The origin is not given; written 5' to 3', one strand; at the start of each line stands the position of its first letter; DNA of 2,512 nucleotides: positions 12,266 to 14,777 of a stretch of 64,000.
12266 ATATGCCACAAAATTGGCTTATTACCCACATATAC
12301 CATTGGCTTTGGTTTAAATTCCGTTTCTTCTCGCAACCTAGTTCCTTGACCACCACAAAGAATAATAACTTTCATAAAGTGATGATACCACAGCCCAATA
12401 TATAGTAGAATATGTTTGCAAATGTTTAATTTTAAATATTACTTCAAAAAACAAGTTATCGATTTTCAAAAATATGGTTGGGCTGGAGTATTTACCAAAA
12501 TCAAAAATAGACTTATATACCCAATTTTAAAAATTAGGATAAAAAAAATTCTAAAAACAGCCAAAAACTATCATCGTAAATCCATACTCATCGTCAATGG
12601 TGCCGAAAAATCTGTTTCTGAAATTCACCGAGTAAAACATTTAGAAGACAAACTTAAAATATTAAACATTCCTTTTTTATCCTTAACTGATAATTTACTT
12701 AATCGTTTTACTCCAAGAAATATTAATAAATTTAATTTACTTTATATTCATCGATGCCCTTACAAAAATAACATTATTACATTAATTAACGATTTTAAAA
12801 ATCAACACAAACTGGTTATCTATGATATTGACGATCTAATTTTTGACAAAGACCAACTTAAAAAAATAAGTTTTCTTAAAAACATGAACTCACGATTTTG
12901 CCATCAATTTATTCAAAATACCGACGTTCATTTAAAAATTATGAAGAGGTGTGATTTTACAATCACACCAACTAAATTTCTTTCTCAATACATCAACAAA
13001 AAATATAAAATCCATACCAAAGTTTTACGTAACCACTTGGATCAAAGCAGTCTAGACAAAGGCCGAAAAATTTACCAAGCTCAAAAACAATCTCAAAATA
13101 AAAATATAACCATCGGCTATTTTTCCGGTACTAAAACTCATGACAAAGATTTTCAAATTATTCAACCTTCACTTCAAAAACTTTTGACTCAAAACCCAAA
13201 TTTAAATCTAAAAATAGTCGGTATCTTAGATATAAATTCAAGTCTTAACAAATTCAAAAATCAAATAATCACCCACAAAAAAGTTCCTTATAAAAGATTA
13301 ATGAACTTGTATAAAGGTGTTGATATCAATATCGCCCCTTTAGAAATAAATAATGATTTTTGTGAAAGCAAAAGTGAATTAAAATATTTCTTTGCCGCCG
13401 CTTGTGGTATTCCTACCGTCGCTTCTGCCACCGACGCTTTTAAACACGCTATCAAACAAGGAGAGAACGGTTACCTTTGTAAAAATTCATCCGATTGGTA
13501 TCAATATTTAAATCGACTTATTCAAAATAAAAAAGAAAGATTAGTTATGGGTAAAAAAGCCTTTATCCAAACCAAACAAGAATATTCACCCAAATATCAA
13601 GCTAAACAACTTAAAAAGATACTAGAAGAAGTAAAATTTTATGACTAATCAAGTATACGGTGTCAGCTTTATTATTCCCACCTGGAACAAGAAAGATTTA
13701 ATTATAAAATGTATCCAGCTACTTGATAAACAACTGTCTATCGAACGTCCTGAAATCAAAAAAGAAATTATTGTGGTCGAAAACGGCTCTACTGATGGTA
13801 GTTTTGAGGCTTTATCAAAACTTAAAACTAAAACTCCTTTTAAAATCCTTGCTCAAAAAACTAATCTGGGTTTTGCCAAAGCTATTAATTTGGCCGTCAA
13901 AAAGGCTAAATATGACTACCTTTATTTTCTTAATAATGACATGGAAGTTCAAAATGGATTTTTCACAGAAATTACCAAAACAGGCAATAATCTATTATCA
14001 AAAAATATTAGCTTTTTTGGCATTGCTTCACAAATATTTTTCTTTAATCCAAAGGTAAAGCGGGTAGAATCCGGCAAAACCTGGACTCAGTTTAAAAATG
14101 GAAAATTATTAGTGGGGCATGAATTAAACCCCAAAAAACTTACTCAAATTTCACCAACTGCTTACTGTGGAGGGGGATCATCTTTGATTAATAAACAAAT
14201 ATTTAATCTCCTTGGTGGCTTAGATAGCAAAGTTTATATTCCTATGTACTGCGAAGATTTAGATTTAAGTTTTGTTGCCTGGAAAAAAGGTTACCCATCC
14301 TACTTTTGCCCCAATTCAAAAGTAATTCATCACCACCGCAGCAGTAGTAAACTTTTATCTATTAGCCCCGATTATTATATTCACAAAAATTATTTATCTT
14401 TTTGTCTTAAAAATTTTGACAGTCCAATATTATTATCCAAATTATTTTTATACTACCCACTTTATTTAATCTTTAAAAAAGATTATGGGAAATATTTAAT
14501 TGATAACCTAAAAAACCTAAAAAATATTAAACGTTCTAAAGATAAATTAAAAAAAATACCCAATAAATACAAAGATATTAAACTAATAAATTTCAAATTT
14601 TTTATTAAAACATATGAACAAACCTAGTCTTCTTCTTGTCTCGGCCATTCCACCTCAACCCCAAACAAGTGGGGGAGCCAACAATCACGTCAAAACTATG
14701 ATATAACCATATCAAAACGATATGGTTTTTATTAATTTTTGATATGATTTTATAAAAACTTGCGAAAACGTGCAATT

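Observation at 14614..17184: GT4 gene split by a 1.4-kb insertion carrying an AAA_14/DUF4143 ATPase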

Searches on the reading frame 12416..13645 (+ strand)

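Call 7: search_protein_families(library=pfam, proteins=[window:12416-13645:+], max_evalue=0.01)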
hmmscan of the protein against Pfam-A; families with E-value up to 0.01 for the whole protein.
window:12416-13645:+ (410 aa): 3 families
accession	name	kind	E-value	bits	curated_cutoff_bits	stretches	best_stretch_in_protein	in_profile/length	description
PF00534.26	Glycos_transf_1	-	3.6e-13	49.8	26.4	1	226-382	10-169/172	Glycosyl transferases group 1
PF13692.12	Glyco_trans_1_4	-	1.9e-11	44.8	27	1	233-371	4-142/142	Glycosyl transferases group 1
PF13524.12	Glyco_trans_1_2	-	8.3e-11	42.5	25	1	253-399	6-142/144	Glycosyl transferase-like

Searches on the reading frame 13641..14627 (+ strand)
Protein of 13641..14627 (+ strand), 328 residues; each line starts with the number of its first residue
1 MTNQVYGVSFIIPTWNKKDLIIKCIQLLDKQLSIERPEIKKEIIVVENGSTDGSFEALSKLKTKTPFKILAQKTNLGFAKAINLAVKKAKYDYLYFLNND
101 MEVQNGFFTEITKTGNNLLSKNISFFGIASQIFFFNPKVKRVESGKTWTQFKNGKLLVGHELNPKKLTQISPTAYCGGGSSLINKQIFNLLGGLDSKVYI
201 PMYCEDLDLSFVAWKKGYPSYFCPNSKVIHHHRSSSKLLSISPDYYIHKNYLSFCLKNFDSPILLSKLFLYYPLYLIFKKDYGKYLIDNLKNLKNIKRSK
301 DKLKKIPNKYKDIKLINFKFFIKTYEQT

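Call 7: search_protein_families(library=pfam, proteins=[window:13641-14624:+], max_evalue=0.01)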
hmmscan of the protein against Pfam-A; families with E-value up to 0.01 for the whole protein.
window:13641-14624:+ (328 aa): 3 families
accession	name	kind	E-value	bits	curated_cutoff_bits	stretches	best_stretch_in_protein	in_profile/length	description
PF00535.33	Glycos_transf_2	-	2e-19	70.6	23.3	1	9-110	1-98/168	Glycosyl transferase family 2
PF10111.15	Glyco_tranf_2_2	-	2.9e-08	34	27.3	1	11-218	3-203/276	Glycosyltransferase like family 2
PF13641.12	Glyco_tranf_2_3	-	2.1e-07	31.6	27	1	8-238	3-219/230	Glycosyltransferase like family 2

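Call 61: find_encoding_contigs(protein=window:13641-14627:+, flank=6000, max_places=6)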
Protein window:13641-14627:+ (328 aa): 17 contigs read that carry it; 2 places shown.
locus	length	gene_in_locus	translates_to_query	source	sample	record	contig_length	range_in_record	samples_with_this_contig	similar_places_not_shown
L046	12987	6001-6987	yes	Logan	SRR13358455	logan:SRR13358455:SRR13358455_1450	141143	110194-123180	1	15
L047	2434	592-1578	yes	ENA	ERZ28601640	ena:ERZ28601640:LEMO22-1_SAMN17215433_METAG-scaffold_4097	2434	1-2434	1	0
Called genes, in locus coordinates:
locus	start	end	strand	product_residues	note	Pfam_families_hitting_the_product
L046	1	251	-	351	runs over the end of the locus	PF01761:DHQ_synthase, PF24621:DHQS_C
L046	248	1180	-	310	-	PF08282:Hydrolase_3 (faint)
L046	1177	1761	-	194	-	-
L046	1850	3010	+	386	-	PF03102:NeuB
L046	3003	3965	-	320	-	PF04321:RmlD_sub_bind, PF01073:3Beta_HSD, PF01370:Epimerase, PF02719:Polysacc_synt_2, PF16363:GDP_Man_Dehyd, PF07993:NAD_binding_4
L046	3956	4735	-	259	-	PF00483:NTP_transferase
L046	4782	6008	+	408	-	PF00534:Glycos_transf_1, PF13692:Glyco_trans_1_4, PF13524:Glyco_trans_1_2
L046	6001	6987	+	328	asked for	PF00535:Glycos_transf_2, PF10111:Glyco_tranf_2_2, PF13641:Glyco_tranf_2_3 (weak)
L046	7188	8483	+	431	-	PF13173:AAA_14, PF13635:DUF4143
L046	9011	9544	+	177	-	PF13692:Glyco_trans_1_4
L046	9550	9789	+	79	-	PF01501:Glyco_transf_8 (weak)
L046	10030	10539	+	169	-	PF01501:Glyco_transf_8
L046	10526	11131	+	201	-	PF14602:Hexapep_2 (faint), PF00132:Hexapep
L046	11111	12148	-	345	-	PF00535:Glycos_transf_2, PF13506:Glyco_transf_21, PF13641:Glyco_tranf_2_3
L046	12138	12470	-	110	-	PF10066:DUF2304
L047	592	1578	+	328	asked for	PF00535:Glycos_transf_2, PF10111:Glyco_tranf_2_2, PF13641:Glyco_tranf_2_3 (weak)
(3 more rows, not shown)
